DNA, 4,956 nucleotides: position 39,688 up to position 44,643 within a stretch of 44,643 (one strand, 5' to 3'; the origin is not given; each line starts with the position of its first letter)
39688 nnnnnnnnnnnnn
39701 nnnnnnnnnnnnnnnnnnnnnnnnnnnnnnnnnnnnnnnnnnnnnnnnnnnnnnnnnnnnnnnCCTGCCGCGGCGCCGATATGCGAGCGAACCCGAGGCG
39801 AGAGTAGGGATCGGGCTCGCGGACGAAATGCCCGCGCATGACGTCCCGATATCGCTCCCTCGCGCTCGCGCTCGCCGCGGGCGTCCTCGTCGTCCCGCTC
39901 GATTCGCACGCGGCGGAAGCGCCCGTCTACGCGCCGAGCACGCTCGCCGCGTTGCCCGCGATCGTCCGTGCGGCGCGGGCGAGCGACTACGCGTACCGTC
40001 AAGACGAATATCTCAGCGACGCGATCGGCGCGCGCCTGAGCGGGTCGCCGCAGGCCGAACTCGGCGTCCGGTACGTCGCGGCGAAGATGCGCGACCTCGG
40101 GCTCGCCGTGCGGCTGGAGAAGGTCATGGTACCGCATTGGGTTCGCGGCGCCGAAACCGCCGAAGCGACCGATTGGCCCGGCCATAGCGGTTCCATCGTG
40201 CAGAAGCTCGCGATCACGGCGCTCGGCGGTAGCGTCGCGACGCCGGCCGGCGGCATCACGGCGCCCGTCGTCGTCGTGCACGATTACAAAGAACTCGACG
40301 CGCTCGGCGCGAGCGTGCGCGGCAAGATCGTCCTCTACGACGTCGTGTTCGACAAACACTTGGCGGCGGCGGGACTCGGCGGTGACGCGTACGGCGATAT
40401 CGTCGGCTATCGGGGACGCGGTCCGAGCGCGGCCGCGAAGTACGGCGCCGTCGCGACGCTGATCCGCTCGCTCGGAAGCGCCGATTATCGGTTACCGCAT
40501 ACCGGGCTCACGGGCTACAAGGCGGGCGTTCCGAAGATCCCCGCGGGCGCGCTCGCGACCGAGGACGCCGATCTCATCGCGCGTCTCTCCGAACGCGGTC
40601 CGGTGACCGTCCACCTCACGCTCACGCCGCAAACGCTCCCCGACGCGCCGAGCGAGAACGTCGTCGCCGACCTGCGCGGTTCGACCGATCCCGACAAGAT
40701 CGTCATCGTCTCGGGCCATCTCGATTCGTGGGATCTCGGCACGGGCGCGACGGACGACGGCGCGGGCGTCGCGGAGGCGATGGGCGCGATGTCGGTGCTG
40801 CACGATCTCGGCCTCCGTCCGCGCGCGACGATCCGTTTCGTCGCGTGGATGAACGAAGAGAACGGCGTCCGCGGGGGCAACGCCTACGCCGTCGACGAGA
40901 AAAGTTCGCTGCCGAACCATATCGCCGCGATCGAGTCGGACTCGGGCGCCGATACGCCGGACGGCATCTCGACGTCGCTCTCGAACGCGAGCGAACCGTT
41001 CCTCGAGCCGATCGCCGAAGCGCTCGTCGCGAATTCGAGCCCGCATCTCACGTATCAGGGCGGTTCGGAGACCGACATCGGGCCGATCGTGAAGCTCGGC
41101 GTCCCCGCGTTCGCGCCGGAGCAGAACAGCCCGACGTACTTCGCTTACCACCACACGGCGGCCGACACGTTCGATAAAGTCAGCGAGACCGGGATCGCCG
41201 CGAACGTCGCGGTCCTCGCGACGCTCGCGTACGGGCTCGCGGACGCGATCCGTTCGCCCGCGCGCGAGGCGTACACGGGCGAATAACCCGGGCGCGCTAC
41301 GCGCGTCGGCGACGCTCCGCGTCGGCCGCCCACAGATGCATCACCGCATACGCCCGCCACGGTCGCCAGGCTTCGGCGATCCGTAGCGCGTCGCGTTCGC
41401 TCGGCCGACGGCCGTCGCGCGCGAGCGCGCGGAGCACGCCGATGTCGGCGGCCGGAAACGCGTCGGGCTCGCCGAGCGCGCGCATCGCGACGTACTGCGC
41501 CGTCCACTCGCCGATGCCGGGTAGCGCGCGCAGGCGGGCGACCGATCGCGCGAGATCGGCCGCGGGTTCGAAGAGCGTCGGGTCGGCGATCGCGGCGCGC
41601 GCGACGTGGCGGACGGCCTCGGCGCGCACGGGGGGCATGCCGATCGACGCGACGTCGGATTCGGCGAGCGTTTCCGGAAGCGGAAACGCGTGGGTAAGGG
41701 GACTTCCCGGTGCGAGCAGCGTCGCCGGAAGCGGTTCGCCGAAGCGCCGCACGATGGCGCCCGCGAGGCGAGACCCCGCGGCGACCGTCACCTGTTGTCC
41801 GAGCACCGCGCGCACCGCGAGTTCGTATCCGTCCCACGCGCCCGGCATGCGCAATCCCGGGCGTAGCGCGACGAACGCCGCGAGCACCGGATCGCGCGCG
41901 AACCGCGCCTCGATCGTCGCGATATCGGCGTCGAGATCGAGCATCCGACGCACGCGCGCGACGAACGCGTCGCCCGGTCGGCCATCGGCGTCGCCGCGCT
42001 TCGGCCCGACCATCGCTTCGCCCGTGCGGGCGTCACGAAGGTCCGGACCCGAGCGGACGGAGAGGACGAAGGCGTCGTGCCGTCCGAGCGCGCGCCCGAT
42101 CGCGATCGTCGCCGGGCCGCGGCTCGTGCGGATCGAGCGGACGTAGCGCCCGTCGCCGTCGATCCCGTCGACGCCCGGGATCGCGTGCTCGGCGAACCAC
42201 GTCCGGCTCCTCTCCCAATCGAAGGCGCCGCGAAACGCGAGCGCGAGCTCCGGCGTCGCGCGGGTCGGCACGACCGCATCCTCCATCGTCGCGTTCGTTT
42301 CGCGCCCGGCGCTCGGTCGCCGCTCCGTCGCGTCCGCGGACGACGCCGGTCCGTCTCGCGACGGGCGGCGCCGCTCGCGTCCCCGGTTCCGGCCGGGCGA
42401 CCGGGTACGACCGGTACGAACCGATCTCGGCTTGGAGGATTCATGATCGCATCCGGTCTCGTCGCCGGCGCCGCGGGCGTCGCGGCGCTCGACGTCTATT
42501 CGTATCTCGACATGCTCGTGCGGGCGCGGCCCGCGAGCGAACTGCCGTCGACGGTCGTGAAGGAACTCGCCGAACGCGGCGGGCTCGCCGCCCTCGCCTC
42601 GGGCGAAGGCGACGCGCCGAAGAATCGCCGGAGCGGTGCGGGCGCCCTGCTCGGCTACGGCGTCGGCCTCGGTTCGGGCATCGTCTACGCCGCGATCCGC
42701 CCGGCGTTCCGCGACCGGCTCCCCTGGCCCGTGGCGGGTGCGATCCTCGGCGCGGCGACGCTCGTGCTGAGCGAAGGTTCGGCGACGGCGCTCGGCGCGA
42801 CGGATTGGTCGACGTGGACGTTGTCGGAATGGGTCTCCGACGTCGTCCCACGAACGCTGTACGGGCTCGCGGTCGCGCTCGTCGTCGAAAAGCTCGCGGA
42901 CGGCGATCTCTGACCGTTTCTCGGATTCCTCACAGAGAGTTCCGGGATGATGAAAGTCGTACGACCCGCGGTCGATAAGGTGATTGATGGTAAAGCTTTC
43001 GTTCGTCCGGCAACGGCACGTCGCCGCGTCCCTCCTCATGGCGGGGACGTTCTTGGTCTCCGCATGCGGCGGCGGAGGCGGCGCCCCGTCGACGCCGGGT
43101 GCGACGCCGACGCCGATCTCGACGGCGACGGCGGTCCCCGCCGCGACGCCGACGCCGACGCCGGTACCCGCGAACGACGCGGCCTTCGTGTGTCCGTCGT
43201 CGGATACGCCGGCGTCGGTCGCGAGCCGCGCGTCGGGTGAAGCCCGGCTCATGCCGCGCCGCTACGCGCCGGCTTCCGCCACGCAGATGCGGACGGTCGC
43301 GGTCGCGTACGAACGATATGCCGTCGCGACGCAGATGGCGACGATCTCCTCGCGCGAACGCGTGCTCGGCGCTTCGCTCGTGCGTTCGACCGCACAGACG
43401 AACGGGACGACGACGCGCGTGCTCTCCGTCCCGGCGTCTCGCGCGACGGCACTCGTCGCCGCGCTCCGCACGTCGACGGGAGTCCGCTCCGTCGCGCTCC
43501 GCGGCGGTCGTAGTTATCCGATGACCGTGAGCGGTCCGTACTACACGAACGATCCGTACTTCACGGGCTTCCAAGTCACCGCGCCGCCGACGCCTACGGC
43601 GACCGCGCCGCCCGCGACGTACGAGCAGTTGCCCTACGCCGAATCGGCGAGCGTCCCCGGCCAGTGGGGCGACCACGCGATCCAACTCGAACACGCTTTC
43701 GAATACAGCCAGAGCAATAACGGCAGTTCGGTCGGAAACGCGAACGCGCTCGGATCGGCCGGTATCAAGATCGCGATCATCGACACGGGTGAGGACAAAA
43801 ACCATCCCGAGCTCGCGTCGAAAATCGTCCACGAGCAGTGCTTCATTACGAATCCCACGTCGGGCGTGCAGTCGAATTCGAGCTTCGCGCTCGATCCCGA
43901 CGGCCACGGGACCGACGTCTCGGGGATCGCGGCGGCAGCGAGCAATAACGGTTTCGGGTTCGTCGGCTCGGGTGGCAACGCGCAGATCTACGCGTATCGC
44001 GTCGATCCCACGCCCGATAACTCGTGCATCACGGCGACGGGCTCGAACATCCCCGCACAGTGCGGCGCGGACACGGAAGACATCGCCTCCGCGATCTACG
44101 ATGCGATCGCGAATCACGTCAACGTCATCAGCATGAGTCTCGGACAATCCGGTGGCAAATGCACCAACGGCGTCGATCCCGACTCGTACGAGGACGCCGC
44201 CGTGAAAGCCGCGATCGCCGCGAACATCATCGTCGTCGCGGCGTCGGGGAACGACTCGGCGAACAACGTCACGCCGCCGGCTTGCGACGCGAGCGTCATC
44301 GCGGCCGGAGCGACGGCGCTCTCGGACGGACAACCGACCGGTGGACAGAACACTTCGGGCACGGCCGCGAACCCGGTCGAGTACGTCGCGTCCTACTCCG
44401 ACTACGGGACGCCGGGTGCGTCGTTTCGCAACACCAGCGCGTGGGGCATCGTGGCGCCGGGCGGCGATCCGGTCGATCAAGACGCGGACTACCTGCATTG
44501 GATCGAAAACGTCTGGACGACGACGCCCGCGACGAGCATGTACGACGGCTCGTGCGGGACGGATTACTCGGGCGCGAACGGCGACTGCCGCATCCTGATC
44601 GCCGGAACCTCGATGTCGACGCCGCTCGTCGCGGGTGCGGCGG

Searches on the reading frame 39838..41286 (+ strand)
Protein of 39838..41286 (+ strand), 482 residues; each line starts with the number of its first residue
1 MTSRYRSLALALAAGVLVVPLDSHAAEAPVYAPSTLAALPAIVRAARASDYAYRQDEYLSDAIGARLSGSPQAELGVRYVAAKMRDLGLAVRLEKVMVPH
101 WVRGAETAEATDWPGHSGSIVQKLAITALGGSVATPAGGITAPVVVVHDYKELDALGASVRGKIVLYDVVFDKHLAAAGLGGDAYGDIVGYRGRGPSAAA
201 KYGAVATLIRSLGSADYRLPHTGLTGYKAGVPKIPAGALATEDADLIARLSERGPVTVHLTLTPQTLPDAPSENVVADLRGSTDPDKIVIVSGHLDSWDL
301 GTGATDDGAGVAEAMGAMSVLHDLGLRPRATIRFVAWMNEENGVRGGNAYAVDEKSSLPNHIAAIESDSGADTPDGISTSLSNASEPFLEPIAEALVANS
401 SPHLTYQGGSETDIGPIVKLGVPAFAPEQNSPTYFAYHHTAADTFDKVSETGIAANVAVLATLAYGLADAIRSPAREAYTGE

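Call 11: search_protein_families(library=pfam, proteins=[window:39838-41286:+])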
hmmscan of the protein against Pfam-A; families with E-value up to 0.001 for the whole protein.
window:39838-41286:+ (482 aa): 2 families
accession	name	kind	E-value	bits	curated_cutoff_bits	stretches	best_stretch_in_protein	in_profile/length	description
PF04389.22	Peptidase_M28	-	4.9e-28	98.6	21.3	1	274-462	1-191/193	Peptidase family M28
PF01546.33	Peptidase_M20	-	1.9e-06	28.3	24.6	1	301-353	30-81/206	Peptidase family M20/M25/M40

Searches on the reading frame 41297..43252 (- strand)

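Call 11: search_protein_families(library=pfam, proteins=[window:41297-43252:-])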
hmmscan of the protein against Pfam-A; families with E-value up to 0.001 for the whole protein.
window:41297-43252:- (651 aa): 2 families
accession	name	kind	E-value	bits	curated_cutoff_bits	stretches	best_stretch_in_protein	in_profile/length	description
PF06029.17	AlkA_N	-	4.9e-23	82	26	1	336-474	2-118/118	AlkA N-terminal domain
PF00730.31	HhH-GPD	-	3.9e-07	30.8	26.2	1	480-631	1-105/108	HhH-GPD superfamily base excision DNA repair protein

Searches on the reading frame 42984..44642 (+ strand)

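Call 83: search_protein_families(library=pfam, proteins=[window:42984-44642:+], max_evalue=0.001)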
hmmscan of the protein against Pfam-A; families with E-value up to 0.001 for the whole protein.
window:42984-44642:+ (553 aa): 1 family
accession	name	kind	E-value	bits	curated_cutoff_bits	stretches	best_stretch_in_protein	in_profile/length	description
PF00082.27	Peptidase_S8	-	1.9e-34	119.7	21.8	1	259-553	2-250/288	Subtilase family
